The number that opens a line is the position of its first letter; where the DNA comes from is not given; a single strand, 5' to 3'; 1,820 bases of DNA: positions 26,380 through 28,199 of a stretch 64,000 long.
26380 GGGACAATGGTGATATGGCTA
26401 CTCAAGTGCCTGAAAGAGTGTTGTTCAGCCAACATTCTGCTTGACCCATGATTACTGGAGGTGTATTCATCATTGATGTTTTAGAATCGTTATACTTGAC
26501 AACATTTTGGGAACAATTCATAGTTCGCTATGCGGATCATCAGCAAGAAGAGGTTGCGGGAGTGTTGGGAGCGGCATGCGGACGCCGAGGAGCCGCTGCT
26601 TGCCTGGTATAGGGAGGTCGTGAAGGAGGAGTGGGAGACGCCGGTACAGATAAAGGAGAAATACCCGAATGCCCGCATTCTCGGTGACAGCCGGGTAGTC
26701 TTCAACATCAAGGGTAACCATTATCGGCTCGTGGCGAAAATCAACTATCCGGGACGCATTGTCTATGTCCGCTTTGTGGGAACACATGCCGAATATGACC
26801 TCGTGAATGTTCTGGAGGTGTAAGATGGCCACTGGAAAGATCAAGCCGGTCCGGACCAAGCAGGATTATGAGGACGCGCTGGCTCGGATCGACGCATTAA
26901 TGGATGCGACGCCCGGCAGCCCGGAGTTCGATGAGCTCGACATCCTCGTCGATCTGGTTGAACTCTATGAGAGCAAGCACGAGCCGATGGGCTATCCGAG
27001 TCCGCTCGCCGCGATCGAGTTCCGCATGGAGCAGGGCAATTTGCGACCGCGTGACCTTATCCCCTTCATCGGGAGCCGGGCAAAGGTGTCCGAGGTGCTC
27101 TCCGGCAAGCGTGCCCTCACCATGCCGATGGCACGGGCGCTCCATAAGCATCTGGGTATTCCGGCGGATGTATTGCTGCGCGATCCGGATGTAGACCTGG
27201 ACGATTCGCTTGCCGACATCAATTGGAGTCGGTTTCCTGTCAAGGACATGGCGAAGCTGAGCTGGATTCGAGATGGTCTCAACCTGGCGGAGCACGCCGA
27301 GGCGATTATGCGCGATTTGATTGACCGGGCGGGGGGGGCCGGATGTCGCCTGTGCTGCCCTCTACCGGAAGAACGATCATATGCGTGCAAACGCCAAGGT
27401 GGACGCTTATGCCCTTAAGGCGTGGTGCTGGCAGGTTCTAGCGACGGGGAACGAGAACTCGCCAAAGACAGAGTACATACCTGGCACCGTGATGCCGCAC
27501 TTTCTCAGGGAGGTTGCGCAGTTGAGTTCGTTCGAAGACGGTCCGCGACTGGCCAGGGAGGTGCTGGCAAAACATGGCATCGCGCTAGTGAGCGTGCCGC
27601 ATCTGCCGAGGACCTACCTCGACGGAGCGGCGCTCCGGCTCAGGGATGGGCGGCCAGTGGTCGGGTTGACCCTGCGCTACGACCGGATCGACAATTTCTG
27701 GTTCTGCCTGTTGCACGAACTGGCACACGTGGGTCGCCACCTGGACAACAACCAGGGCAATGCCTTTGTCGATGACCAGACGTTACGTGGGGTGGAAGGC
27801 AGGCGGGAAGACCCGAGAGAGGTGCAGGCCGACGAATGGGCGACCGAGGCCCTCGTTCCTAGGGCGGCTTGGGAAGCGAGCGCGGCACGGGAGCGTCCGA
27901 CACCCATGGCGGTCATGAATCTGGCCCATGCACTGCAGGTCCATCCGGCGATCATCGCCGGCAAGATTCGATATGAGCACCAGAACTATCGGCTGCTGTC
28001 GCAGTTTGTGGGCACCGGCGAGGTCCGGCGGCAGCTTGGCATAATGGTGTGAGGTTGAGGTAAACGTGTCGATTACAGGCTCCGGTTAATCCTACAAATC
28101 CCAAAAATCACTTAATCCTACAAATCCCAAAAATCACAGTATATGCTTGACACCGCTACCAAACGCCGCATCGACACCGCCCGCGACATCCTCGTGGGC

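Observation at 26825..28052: HigA-like HTH antitoxin and ImmA/IrrE metallopeptidase are one gene split by a G8 homopolymer frameshift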

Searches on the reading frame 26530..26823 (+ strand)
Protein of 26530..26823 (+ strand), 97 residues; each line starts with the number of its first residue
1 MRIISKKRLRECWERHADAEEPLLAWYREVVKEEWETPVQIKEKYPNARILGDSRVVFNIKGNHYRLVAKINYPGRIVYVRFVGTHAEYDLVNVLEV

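Call 4: search_protein_families(library=pfam, proteins=[window:26530-26820:+], max_evalue=0.01)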
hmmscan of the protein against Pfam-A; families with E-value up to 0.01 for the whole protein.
seq(97 aa): 1 family
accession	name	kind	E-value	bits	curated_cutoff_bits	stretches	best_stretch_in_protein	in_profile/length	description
PF09907.15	HigB_toxin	-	7.4e-31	106.7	27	1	19-90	1-72/74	HigB_toxin, RelE-like toxic component of a toxin-antitoxin system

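Call 5: search_protein_families(library=ncbifam, proteins=[window:26530-26820:+], max_evalue=0.01)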
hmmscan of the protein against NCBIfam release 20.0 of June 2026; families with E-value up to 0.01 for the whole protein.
seq(97 aa): 0 families

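Call 13: find_encoding_contigs(protein=window:26530-26823:+, flank=10000, max_places=10)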
Protein window:26530-26823:+ (97 aa): no gene with exactly this product is on record in the collection.

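Call 75: search_solved_structures(query=window:26530-26820:+, max_evalue=0.01, show_alignments=1)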
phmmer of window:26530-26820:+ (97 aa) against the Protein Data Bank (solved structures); distinct sequences matched with E-value up to 0.01: 3.
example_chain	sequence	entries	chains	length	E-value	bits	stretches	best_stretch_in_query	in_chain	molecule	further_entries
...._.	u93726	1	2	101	3.5e-09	40.1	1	1-93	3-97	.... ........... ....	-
5ifg_A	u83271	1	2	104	3.8e-09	40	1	1-93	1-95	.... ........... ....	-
6kml_A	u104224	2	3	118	5.8e-09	39.4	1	1-93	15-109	mRNA interferase toxin HigB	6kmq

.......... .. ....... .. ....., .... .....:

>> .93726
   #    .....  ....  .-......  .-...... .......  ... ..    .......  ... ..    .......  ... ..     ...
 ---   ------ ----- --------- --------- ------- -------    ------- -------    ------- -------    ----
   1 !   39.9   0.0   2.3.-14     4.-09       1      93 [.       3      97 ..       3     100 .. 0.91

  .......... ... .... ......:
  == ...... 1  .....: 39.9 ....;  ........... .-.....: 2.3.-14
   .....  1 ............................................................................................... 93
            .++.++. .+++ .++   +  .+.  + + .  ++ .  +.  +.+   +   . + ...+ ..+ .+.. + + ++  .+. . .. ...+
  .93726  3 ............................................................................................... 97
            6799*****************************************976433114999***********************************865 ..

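Call 76: search_protein_families(library=padloc, proteins=[window:26530-26820:+], max_evalue=0.001)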
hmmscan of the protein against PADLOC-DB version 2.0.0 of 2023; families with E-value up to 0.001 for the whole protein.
window:26530-26820:+ (97 aa): 4 families
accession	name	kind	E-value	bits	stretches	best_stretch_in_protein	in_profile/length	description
PDLC03979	PD-Lambda-2_A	-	5e-39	131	1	1-96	1-96/97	-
PDLC03981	PD-Lambda-2_A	-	2.1e-33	112.7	1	1-91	1-91/94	-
PDLC03978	PD-Lambda-2_A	-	3.1e-13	47.9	1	1-81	1-81/87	-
PDLC03980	PD-Lambda-2_A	-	5.8e-06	24.9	1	1-83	3-85/92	-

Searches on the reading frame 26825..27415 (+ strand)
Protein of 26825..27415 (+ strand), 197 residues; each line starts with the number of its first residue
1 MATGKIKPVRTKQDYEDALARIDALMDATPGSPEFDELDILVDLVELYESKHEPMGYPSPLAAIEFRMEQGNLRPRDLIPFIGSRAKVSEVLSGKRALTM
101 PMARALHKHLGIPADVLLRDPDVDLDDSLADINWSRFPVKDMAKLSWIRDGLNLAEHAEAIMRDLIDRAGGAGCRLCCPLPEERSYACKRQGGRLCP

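Call 60: find_homologous_proteins(query=window:26825-27415:+, max_evalue=1e-20)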
Query window:26825-27415:+ (197 aa): 1076 proteins with E <= 1e-20 among 1479 candidates; the best 120 are listed.
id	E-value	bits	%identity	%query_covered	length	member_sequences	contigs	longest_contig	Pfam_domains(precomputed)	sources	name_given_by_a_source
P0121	1.1e-102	360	83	100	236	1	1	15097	-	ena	-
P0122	6.3e-90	318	74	98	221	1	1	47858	-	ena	-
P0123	3.1e-80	287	79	85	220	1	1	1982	-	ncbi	-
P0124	4.6e-77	276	88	73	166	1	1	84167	-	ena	-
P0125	7.8e-77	276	74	88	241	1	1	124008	-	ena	-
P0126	6.5e-76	273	74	87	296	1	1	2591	PF09907.16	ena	-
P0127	9.2e-76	272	76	87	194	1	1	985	-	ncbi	-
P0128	2.1e-75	271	75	87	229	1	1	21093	-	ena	-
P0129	1.3e-73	265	75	83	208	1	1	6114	-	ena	-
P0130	1.5e-73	265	74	87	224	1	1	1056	-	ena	-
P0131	2.0e-73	265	76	83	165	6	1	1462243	-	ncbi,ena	-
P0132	5.5e-73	263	73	85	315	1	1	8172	-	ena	-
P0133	2.7e-72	261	80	75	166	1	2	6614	-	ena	-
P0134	4.3e-72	260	71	88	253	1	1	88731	-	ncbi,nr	ncbi:MAG: hypothetical protein IPG43_20470 [Proteobacteria bacterium]|nr:hypothetical protein [Pseud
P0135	7.3e-72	259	71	85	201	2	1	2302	-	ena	-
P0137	6.2e-70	253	64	98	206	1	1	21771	-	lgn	-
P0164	6.4e-65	237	64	92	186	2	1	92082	-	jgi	jgi:HTH-type transcriptional regulator/antitoxin HigA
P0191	9.6e-62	226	79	66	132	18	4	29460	-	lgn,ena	-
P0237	6.1e-57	211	84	58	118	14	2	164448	-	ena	-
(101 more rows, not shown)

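Call 63: find_encoding_contigs(protein=P0122, flank=2500, max_places=3)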
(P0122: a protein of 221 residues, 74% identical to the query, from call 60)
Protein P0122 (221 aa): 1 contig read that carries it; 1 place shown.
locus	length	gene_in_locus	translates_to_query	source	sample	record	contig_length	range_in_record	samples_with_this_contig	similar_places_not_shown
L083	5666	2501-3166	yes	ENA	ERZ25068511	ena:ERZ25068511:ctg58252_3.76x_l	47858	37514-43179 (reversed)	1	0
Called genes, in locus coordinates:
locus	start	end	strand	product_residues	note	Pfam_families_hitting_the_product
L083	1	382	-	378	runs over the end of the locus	-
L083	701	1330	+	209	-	-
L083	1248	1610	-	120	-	PF01710:HTH_Tnp_IS630, PF13384:HTH_23 (weak)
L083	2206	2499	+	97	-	PF09907:HigB_toxin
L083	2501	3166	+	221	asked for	-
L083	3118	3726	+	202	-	-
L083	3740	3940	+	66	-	-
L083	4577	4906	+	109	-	PF05534:HicB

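Call 64: find_encoding_contigs(protein=P0137, flank=2500, max_places=3)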
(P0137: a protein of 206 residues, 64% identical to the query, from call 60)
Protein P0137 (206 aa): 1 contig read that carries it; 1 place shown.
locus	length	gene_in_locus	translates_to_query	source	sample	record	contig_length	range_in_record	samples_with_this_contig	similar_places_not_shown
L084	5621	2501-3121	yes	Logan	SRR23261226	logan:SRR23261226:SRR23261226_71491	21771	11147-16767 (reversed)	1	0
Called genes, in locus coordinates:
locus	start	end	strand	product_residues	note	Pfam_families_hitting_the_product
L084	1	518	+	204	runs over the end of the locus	PF00300:His_Phos_1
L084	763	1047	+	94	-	-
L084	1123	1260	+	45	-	PF02384:N6_Mtase (weak)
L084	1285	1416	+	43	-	PF02384:N6_Mtase (weak)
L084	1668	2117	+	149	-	PF02384:N6_Mtase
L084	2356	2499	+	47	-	PF09907:HigB_toxin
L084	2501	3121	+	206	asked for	-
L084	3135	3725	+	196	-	-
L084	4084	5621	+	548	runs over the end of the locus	PF01676:Metalloenzyme, PF06415:iPGM_N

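Call 65: find_encoding_contigs(protein=P0164, flank=2500, max_places=3)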
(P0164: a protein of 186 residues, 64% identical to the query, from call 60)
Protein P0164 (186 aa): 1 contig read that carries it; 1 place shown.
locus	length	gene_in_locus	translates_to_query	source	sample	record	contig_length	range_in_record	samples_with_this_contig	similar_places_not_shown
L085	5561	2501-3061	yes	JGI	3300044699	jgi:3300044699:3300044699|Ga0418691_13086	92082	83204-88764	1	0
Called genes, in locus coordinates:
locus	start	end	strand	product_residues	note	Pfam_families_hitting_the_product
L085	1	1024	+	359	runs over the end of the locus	PF02653:BPD_transp_2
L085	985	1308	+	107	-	PF12399:BCA_ABC_TP_C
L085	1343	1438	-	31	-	-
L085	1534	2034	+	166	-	PF00005:ABC_tran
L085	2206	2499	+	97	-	PF09907:HigB_toxin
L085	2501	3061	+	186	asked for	-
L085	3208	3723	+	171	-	-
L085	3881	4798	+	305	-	PF01734:Patatin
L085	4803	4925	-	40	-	-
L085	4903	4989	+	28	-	-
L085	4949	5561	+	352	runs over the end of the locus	PF21654:DncV-like_NTFase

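Call 68: find_encoding_contigs(protein=P0191, flank=2500, max_places=4)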
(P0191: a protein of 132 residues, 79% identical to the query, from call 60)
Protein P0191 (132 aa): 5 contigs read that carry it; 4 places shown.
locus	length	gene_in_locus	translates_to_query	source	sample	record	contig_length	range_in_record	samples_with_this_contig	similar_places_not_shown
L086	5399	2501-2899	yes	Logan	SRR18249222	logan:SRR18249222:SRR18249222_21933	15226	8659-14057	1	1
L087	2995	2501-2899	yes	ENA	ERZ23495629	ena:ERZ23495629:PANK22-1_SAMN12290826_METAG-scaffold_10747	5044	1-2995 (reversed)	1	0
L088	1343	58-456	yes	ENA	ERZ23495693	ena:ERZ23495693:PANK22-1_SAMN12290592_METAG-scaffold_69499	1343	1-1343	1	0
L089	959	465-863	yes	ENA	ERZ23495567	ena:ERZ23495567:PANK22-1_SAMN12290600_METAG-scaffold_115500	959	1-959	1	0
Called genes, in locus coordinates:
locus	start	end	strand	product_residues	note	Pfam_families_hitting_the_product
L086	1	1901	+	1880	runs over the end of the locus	PF00270:DEAD, PF27116:YjiV_N, PF00271:Helicase_C, PF09369:MZB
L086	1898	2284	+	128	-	PF01850:PIN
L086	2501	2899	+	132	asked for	-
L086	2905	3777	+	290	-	PF05721:PhyH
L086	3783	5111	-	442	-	PF20254:DMFA2_C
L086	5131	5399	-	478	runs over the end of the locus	?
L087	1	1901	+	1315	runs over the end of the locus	?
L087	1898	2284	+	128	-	PF01850:PIN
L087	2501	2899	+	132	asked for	-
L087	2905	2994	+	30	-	?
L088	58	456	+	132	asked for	-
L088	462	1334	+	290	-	PF05721:PhyH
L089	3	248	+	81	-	?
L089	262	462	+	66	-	PF09907:HigB_toxin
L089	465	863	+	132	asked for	-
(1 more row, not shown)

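Call 69: find_encoding_contigs(protein=P0237, flank=2500, max_places=4)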
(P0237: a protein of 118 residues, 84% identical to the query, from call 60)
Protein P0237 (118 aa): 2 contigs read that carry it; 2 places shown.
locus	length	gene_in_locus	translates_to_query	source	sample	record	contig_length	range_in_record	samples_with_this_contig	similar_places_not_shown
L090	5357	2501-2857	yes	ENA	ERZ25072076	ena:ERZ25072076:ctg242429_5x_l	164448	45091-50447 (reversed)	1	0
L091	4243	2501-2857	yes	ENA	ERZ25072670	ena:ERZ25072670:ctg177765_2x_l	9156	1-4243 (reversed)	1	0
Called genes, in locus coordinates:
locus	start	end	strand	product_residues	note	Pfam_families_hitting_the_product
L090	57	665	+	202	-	-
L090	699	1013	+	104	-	-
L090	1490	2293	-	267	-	PF13338:AbiEi_4 (weak), PF09407:AbiEi_1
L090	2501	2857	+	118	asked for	-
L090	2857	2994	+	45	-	-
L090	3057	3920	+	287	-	PF05721:PhyH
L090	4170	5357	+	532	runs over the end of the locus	-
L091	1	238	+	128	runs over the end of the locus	PF01850:PIN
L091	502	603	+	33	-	-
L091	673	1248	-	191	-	PF08843:AbiEii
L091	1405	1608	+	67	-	-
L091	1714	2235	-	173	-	PF09407:AbiEi_1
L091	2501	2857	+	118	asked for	-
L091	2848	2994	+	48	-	-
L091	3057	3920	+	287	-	PF05721:PhyH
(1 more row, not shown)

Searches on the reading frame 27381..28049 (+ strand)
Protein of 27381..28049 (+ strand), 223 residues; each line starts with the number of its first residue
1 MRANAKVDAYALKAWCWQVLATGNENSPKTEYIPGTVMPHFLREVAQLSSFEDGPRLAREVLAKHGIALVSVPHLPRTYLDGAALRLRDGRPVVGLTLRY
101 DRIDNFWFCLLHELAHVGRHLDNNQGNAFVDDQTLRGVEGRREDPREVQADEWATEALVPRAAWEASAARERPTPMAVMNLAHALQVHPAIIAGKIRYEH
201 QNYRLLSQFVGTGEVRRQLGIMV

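Call 57: predict_structure(alignment_id=A3)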
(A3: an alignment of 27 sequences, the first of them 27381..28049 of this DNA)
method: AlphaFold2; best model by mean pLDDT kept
length: 223 residues; sequences in the alignment: 27
mean_pLDDT: 53.2   pTM: 0.47
mean pLDDT of the five models: 53.2, 53.2, 45.3, 43.9, 42.5
residues with pLDDT >= 90: 0; 70-90: 30; 50-70: 93; < 50: 100
segments of 3 or more residues with pLDDT < 50: 1-36, 72-83, 92-105, 119-140, 210-223
pLDDT, mean of each block of 10 residues (from residue 1): 32 37 40 49 58 61 63 40 50 43 49 55 42 41 57 65 84 83 65 69 57 35 32
secondary structure, 60 per line:
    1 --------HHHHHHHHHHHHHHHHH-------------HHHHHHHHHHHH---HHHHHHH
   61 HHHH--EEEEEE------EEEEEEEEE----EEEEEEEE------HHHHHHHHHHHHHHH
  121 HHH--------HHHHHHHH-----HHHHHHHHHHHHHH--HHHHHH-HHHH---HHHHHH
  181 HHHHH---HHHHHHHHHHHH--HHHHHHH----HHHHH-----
elements in order: H9-25 H39-50 H54-64 E67-72 E79-87 E92-99 H106-123 H132-139 H145-158 H161-166 H168-171 H175-185 H189-200 H203-209 H214-218

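Call 59: fold_search(model_id=the predicted structure, library=pdb)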
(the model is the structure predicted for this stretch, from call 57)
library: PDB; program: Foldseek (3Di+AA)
matches with E <= 10: 42; with E <= 0.001: 0
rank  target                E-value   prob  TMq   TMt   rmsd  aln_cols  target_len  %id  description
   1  8sln_A                2.2e-01  0.72  0.31  0.29  11.8       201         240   17  Crystal structure of Deinococcus geothermalis PprI complexed with ssDNA (released 2024-03-13)
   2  8slm                  5.6e-01  0.60  0.23  0.21   8.1        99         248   25  Crystal structure of Deinococcus geothermalis PprI (released 2024-03-13)
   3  3dti                  5.9e-01  0.41  0.30  0.28  12.4       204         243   19  Crystal structure of the IRRE protein, a central regulator of DNA damage repair in deinococcaceae (released 2009-02-10)
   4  3dte                  1.1e+00  0.57  0.24  0.22   7.3        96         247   22  Crystal structure of the IRRE protein, a central regulator of DNA damage repair in deinococcaceae (released 2009-02-10)
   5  7wq3_R                1.5e+00  0.04  0.15  0.13  22.5       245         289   11  Galanin-bound galanin receptor 1 in complex with Gi (released 2022-04-20)
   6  5jy7_K                1.6e+00  0.06  0.20  0.15  16.0       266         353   14  Complex of Mycobacterium smegmatis trehalose synthase with maltokinase (released 2017-05-24)
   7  5jy7_N                2.0e+00  0.05  0.20  0.15  16.0       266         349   14  Complex of Mycobacterium smegmatis trehalose synthase with maltokinase (released 2017-05-24)
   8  5jy7_M                2.0e+00  0.05  0.20  0.13  16.0       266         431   14  Complex of Mycobacterium smegmatis trehalose synthase with maltokinase (released 2017-05-24)
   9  5jy7_L                2.1e+00  0.05  0.20  0.13  16.0       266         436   14  Complex of Mycobacterium smegmatis trehalose synthase with maltokinase (released 2017-05-24)
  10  5jy7_I                2.3e+00  0.05  0.20  0.13  16.0       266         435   14  Complex of Mycobacterium smegmatis trehalose synthase with maltokinase (released 2017-05-24)
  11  5wc9_E                3.6e+00  0.13  0.16  0.26  11.6       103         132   16  Human Pit-1 and 4xCATT DNA complex (released 2017-11-22)
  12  5hjp_B                3.6e+00  0.01  0.13  0.12  19.3       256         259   10  Identification of LXRbeta selective agonists for the treatment of Alzheimer's Disease (released 2016-04-06)
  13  3oxh                  4.0e+00  0.12  0.11  0.10   4.3        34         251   18  Mycobacterium tuberculosis kinase inhibitor homolog RV0577 (released 2011-10-19)
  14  5jy7_O                4.2e+00  0.02  0.16  0.16  20.4       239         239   15  Complex of Mycobacterium smegmatis trehalose synthase with maltokinase (released 2017-05-24)
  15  5hxs                  6.9e+00  0.01  0.15  0.12  14.8       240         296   10  Structural mechanisms of extracellular ion exchange and induced binding-site occlusion in the sodium-calcium exchanger N (released 2016-05-11)
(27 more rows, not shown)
